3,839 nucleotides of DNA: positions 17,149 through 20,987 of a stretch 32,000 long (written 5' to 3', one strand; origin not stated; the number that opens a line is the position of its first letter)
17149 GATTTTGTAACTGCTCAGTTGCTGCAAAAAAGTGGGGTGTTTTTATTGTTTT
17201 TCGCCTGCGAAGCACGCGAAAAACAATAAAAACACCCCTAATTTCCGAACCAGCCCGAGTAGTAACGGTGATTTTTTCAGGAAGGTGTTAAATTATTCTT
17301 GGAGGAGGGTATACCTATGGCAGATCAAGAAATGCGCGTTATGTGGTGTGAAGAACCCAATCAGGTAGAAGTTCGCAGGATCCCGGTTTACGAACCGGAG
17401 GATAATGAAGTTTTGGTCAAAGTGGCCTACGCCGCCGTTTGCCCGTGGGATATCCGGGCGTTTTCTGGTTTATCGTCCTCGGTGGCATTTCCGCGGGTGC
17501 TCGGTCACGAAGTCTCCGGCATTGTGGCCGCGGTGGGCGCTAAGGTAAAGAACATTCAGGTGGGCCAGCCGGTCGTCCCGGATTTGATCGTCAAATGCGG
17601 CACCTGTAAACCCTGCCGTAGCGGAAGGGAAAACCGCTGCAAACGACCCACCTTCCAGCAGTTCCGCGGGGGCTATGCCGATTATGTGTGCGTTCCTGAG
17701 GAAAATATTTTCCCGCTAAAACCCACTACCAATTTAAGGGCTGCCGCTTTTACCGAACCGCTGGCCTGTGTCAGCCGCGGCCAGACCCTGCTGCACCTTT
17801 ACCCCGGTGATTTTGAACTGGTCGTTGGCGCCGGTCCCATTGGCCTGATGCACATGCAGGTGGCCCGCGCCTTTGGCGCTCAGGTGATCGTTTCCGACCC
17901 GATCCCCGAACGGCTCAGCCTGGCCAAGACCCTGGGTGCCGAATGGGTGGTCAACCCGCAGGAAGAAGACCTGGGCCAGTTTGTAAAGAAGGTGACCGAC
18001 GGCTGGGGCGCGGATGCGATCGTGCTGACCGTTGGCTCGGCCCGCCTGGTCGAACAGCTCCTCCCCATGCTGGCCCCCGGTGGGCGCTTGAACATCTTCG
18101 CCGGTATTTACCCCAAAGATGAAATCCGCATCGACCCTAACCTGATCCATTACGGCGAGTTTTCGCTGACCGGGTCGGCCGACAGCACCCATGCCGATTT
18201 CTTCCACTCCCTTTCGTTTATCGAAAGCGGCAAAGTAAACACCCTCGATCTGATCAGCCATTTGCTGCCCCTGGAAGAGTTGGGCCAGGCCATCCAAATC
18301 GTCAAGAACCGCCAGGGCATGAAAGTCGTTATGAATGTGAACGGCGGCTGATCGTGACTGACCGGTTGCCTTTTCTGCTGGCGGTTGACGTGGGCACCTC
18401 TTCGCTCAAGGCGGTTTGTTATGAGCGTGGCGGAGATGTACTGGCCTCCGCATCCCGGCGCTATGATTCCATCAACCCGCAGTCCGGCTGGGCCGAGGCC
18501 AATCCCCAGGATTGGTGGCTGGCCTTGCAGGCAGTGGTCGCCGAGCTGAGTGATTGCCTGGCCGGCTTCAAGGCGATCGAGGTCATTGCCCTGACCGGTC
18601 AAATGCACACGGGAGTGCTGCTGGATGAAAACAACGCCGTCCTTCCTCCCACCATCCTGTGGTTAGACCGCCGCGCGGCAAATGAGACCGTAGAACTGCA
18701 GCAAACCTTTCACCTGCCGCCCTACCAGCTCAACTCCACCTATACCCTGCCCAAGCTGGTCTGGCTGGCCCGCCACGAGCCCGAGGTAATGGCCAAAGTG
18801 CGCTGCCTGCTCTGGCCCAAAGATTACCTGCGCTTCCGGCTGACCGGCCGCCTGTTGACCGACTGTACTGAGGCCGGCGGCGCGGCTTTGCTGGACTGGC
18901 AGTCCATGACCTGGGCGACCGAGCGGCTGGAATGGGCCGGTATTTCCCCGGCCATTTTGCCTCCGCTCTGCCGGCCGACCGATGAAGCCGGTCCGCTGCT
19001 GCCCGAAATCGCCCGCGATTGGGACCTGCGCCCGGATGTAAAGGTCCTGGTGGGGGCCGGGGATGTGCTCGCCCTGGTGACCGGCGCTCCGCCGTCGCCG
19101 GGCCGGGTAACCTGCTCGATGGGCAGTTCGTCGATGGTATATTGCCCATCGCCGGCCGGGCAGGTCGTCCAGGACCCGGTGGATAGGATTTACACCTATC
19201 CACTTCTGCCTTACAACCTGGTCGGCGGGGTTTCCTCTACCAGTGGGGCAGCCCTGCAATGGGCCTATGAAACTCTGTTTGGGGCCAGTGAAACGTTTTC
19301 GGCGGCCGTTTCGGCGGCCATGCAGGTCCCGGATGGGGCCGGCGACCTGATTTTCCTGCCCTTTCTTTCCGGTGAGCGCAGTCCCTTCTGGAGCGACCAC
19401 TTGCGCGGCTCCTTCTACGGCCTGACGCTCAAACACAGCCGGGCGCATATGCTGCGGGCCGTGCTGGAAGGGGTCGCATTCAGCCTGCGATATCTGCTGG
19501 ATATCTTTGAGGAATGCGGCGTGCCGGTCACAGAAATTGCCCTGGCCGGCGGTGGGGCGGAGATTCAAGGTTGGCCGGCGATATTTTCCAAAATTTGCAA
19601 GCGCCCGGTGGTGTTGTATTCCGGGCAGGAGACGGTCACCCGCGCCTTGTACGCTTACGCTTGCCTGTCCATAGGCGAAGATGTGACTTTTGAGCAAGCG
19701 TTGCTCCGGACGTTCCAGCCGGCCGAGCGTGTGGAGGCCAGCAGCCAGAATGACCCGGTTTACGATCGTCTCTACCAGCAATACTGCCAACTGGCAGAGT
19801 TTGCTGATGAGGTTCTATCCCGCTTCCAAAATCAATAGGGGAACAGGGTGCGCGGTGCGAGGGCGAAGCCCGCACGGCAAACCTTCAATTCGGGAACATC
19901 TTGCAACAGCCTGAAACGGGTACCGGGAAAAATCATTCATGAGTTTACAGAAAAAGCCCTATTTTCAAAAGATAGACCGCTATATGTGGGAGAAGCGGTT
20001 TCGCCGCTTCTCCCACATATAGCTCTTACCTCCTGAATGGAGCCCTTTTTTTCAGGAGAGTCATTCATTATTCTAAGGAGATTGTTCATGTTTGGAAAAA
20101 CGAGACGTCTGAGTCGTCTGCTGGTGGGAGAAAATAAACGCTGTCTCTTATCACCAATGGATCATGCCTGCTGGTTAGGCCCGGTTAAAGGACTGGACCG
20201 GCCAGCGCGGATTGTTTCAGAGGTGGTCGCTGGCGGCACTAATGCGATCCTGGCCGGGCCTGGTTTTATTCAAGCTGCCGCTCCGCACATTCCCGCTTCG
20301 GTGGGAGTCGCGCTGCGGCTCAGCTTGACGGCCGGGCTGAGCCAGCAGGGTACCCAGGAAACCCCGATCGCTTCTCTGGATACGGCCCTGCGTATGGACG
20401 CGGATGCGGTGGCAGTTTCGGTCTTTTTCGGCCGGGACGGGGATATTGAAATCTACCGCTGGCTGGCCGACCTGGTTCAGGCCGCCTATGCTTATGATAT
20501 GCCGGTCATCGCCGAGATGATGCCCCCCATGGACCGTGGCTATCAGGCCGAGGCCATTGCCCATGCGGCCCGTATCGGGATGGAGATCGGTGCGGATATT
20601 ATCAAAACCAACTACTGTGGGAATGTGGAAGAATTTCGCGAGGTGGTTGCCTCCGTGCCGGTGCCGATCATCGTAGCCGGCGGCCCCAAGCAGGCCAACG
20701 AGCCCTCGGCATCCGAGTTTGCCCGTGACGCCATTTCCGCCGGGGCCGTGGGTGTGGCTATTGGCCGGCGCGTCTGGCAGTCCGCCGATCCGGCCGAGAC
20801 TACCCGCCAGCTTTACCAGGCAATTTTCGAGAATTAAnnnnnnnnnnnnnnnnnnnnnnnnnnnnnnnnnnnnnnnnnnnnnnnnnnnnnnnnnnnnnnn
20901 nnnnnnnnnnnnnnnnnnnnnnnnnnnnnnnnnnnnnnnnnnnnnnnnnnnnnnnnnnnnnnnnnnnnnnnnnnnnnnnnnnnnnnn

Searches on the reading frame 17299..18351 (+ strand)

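Call 9: search_protein_families(library=ncbifam, proteins=[window:17299-18351:+])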
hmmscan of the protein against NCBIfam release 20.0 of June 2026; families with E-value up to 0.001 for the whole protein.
window:17299-18351:+ (350 aa): 24 families
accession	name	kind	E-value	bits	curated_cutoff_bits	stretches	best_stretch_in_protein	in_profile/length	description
NF041097.1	keto_inos_dh_IolM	equivalog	2.9e-56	190.8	450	1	21-345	38-387/389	scyllo-inosose 3-dehydrogenase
TIGR00692.1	tdh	equivalog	1.5e-53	182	458.35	1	23-345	11-338/340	L-threonine 3-dehydrogenase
NF003808.0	PRK05396.1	equivalog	1.4e-51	175.4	380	1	22-347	12-340/341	L-threonine 3-dehydrogenase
NF007489.0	PRK10083.1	equivalog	6.7e-50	170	376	1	12-345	1-335/339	Zn-dependent oxidoreductase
NF010344.0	PRK13771.1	subfamily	9.5e-43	146.4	349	1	21-341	11-326/334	putative alcohol dehydrogenase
TIGR03989.1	Rxyl_3153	subfamily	1.2e-35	123.5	440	2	18-116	9-107/370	NDMA-dependent alcohol dehydrogenase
NF041172.1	AcrlCoa_red_Thmprot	equivalog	3.1e-35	121.7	500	1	21-341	11-327/334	acryloyl-CoA reductase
NF007642.0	PRK10309.1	equivalog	2.5e-32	112.5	550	1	22-264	13-256/347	galactitol-1-phosphate 5-dehydrogenase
NF007375.0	PRK09880.1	equivalog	1.3e-31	109.6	469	1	32-342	24-338/344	L-idonate 5-dehydrogenase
TIGR03366.1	HpnZ_proposed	hypoth_equivalog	1.9e-30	106.2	328.1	1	34-326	4-313/315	putative phosphonate catabolism associated alcohol dehydrogenase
TIGR02818.1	adh_III_F_hyde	equivalog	3.3e-29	102.1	543.95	2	21-124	12-115/368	S-(hydroxymethyl)glutathione dehydrogenase/class III alcohol dehydrogenase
TIGR03201.1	dearomat_had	equivalog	4.2e-29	101.7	338.65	1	23-236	11-232/349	6-hydroxycyclohex-1-ene-1-carbonyl-CoA dehydrogenase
TIGR03451.1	mycoS_dep_FDH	equivalog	4.5e-29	101.4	512.9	2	19-114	10-104/358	S-(hydroxymethyl)mycothiol dehydrogenase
NF047908.1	AldhRedAhr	equivalog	2.7e-28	98.9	470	1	32-337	25-324/335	NADPH-dependent aldehyde reductase Ahr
NF006940.0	PRK09422.1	equivalog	1.4e-27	96.6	344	1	18-333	7-320/338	alcohol dehydrogenase AdhP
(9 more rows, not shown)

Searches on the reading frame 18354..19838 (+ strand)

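Call 9: search_protein_families(library=ncbifam, proteins=[window:18354-19838:+])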
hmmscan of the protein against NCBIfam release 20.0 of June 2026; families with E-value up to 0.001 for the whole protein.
window:18354-19838:+ (494 aa): 12 families
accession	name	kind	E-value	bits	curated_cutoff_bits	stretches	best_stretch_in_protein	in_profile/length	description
TIGR01312.1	XylB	equivalog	1.4e-99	333.9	380.25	1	10-481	2-480/481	xylulokinase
NF011601.0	PRK15027.1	equivalog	9.7e-71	238.6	912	1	9-477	3-479/484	xylulokinase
TIGR01314.1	gntK_FGGY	equivalog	1.8e-57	195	648.55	1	7-441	1-451/505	gluconokinase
TIGR01311.1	glycerol_kin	equivalog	3.4e-38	131.2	590.35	1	7-441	2-451/496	glycerol kinase GlpK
NF008187.0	PRK10939.1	equivalog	1.6e-32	112.9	528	1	7-480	5-499/521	autoinducer-2 kinase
NF000756.0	PRK00047.1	subfamily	2.2e-30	105.4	498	1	7-440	6-452/502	glycerol kinase GlpK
TIGR02628.1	fuculo_kin_coli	equivalog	4.3e-29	101.8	470.9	1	9-451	4-455/465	L-fuculokinase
NF003154.0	PRK04123.1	equivalog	3e-25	89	428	2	316-483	367-536/554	ribulokinase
TIGR01315.1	5C_CHO_kinase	subfamily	2.9e-22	79.1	408.7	2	320-483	369-536/541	FGGY family pentulose kinase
TIGR01234.1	L-ribulokinase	equivalog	1.1e-17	64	583.25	1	324-486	368-532/536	ribulokinase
TIGR02627.1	rhamnulo_kin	equivalog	4.7e-11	41.9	527.95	1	88-219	81-213/454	rhamnulokinase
NF007925.0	PRK10640.1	equivalog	3e-10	39.1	639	1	117-213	122-218/489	rhamnulokinase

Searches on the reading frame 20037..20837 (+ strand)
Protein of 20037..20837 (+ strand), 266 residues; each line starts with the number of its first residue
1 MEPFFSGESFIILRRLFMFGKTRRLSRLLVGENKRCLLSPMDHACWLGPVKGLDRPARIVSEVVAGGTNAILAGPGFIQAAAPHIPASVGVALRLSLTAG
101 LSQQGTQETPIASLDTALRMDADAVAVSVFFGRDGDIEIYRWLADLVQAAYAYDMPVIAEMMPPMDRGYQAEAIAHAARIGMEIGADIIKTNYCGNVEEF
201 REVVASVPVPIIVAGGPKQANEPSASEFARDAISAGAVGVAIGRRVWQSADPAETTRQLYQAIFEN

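Call 9: search_protein_families(library=ncbifam, proteins=[window:20037-20837:+])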
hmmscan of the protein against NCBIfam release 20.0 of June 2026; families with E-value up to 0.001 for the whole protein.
window:20037-20837:+ (266 aa): 9 families
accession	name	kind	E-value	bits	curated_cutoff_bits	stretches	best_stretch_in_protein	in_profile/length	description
NF005556.0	PRK07226.1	subfamily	1.4e-62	211.5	241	1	18-265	3-253/267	2-amino-3,7-dideoxy-D-threo-hept-6-ulosonate synthase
TIGR01949.1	ADH_synth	equivalog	1.1e-57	195.7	299.45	1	20-266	2-247/255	2-amino-3,7-dideoxy-D-threo-hept-6-ulosonate synthase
NF006081.0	PRK08227.1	equivalog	2.7e-45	154.9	297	1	18-259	33-269/291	3-hydroxy-5-phosphonooxypentane-2,4-dione thiolase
NF041223.1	BagB_FevI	exception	2.1e-37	128.7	500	1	19-263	7-254/257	bagremycin/ferroverdin biosynthesis DhnA-type aldolase BagB/FevI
NF040816.1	Fbpase1_Arch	equivalog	1.4e-34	119.8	430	1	19-266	6-260/271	class I fructose-bisphosphate aldolase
NF006704.0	PRK09250.1-1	equivalog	1.4e-08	34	277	1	60-193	70-210/308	class I fructose-bisphosphate aldolase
NF005442.0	PRK07028.1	equivalog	8.3e-07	27.9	593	1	53-263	15-210/430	bifunctional hexulose-6-phosphate synthase/ribonuclease regulator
NF005321.0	PRK06852.1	equivalog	1.2e-05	24.6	420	1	109-250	126-276/308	aldolase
NF010386.0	PRK13813.1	equivalog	1.4e-05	24.8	208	1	117-263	77-213/216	orotidine 5'-phosphate decarboxylase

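Call 13: find_encoding_contigs(protein=window:20037-20837:+, flank=10000, max_places=10)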
Protein window:20037-20837:+ (266 aa): no gene with exactly this product is on record in the collection.

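Call 25: find_encoding_contigs(protein=window:20088-20837:+, flank=10000, max_places=10)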
Protein window:20088-20837:+ (249 aa): 1 contig read that carries it; 1 place shown.
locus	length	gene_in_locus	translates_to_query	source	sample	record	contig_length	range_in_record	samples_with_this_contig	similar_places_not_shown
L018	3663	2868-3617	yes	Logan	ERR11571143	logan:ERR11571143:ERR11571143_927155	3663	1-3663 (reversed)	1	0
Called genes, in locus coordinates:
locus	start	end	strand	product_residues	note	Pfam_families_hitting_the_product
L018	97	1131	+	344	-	PF08240:ADH_N, PF16912:Glu_dehyd_C (weak), PF00107:ADH_zinc_N, PF13602:ADH_zinc_N_2 (faint)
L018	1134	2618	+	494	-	PF00370:FGGY_N, PF02782:FGGY_C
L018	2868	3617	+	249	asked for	PF01791:DeoC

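Call 27: find_homologous_proteins(query=window:20088-20837:+, max_evalue=1e-30)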
Query window:20088-20837:+ (249 aa): 638 proteins with E <= 1e-30 among 8000 candidates; the best 120 are listed.
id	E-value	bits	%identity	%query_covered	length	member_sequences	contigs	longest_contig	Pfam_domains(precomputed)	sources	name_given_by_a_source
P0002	4.7e-159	545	100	100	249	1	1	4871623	PF01791.16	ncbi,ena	-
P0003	4.9e-138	476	86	100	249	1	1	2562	PF01791.16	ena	-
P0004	2.8e-127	441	82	97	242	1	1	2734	PF01791.16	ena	-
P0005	2.3e-126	438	79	100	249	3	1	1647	PF01791.16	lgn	-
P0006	1.3e-125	436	79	100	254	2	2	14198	PF01791.16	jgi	jgi:fructose-bisphosphate aldolase / 2-amino-3,7-dideoxy-D-threo-hept-6-ulosonate synthase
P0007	3.2e-125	435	79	100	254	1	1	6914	PF01791.16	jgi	jgi:DhnA family fructose-bisphosphate aldolase class Ia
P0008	4.4e-125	434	79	100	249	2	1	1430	PF01791.16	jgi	jgi:fructose-bisphosphate aldolase/2-amino-3,7-dideoxy-D-threo-hept-6-ulosonate synthase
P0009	5.2e-125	434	79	100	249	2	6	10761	PF01791.16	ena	-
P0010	5.2e-125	434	77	100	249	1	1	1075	PF01791.16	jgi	-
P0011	6.9e-125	433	78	100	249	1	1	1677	PF01791.16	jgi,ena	-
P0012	2.3e-124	432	78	100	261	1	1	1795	PF01791.16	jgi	jgi:fructose-bisphosphate aldolase / 2-amino-3,7-dideoxy-D-threo-hept-6-ulosonate synthase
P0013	2.6e-124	432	79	100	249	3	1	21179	PF01791.16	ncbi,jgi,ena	ncbi:MAG: hypothetical protein WCG34_00980 [Leptolinea sp.]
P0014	5.2e-124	431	78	99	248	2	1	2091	PF01791.16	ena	-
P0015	1.7e-123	429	79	99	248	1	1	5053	PF01791.16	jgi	jgi:fructose-bisphosphate aldolase/2-amino-3,7-dideoxy-D-threo-hept-6-ulosonate synthase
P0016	2.8e-123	428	78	99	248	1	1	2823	PF01791.16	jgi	jgi:fructose-bisphosphate aldolase / 2-amino-3,7-dideoxy-D-threo-hept-6-ulosonate synthase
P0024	7.4e-122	424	77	99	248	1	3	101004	PF01791.16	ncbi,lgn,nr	ncbi:MAG: hypothetical protein P4L50_10780 [Anaerolineaceae bacterium]|nr:hypothetical protein [Anae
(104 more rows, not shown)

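Call 38: find_encoding_contigs(protein=P0003, flank=10000, max_places=4)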
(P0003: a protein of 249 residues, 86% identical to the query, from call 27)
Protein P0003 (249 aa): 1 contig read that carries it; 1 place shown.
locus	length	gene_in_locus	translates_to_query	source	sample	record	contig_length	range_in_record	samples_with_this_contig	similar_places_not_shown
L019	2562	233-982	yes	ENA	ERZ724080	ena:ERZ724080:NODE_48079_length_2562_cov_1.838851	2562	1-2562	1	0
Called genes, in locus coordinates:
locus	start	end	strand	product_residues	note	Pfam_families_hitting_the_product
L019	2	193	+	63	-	?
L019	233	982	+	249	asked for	PF01791:DeoC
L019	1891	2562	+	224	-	?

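Call 39: find_encoding_contigs(protein=P0013, flank=10000, max_places=4)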
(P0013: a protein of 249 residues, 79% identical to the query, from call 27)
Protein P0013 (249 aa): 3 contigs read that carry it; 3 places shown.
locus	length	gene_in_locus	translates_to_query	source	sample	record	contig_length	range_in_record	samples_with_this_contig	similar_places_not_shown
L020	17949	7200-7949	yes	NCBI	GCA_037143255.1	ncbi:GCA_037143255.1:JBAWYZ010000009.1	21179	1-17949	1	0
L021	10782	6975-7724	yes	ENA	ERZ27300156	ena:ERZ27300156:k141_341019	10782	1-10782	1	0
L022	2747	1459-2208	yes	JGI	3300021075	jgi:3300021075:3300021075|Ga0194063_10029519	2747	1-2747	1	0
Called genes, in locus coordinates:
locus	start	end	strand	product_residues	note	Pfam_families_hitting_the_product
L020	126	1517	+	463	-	PF01547:SBP_bac_1, PF13416:SBP_bac_8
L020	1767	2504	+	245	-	PF00528:BPD_transp_1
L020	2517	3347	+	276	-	PF00528:BPD_transp_1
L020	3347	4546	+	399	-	PF07969:Amidohydro_3 (faint), PF01979:Amidohydro_1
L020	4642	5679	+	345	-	PF08240:ADH_N, PF16912:Glu_dehyd_C, PF00107:ADH_zinc_N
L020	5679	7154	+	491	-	PF00370:FGGY_N, PF02782:FGGY_C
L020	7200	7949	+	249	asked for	PF01791:DeoC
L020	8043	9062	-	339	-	PF00296:Bac_luciferase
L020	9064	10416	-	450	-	PF20695:UbiD_N, PF01977:UbiD, PF20696:UbiD_C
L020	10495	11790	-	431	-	PF07969:Amidohydro_3 (faint), PF01979:Amidohydro_1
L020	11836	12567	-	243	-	PF00106:adh_short, PF08659:KR, PF23441:SDR (weak), PF13561:adh_short_C2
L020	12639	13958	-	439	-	PF00364:Biotin_lipoyl, PF02817:E3_binding, PF00198:2-oxoacid_dh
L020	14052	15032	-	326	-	PF02779:Transket_pyr, PF02780:Transketolase_C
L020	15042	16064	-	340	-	PF00676:E1_dh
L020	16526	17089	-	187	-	PF02441:Flavoprotein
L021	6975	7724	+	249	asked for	PF01791:DeoC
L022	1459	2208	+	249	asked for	PF01791:DeoC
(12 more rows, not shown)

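Call 40: find_encoding_contigs(protein=P0024, flank=10000, max_places=4)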
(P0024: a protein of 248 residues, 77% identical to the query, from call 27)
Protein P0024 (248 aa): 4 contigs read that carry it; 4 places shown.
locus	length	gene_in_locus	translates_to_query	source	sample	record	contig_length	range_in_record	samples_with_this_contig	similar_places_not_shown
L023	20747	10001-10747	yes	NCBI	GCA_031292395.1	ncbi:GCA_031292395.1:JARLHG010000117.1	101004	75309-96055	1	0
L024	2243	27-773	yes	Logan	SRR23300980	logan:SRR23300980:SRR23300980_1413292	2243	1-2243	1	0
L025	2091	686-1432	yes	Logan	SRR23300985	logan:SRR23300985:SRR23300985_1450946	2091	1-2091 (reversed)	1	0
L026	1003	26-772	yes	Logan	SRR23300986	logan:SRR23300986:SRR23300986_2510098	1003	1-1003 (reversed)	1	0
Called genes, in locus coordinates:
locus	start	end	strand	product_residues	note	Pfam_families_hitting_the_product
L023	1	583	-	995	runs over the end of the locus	PF00072:Response_reg, PF00989:PAS, PF08448:PAS_4, PF13426:PAS_9, PF01590:GAF, PF13185:GAF_2, PF13185:GAF_2, PF00990:GGDEF, +3 more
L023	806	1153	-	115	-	-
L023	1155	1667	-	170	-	PF14358:DUF4405 (weak)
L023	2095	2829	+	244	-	PF00392:GntR, PF07702:UTRA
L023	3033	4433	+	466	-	PF01547:SBP_bac_1, PF13416:SBP_bac_8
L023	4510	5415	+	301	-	PF00528:BPD_transp_1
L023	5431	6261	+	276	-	PF00528:BPD_transp_1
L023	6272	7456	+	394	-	PF01979:Amidohydro_1, PF07969:Amidohydro_3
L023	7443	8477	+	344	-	PF08240:ADH_N, PF16912:Glu_dehyd_C (weak), PF00107:ADH_zinc_N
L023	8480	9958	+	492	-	PF00370:FGGY_N, PF02782:FGGY_C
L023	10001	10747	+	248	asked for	PF01791:DeoC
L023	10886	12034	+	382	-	PF01266:DAO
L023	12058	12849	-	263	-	PF00106:adh_short, PF08659:KR, PF13561:adh_short_C2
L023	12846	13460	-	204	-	PF00440:TetR_N, PF17929:TetR_C_34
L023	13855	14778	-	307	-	PF04072:LCM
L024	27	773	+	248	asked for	PF01791:DeoC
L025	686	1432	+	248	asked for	PF01791:DeoC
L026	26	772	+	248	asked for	PF01791:DeoC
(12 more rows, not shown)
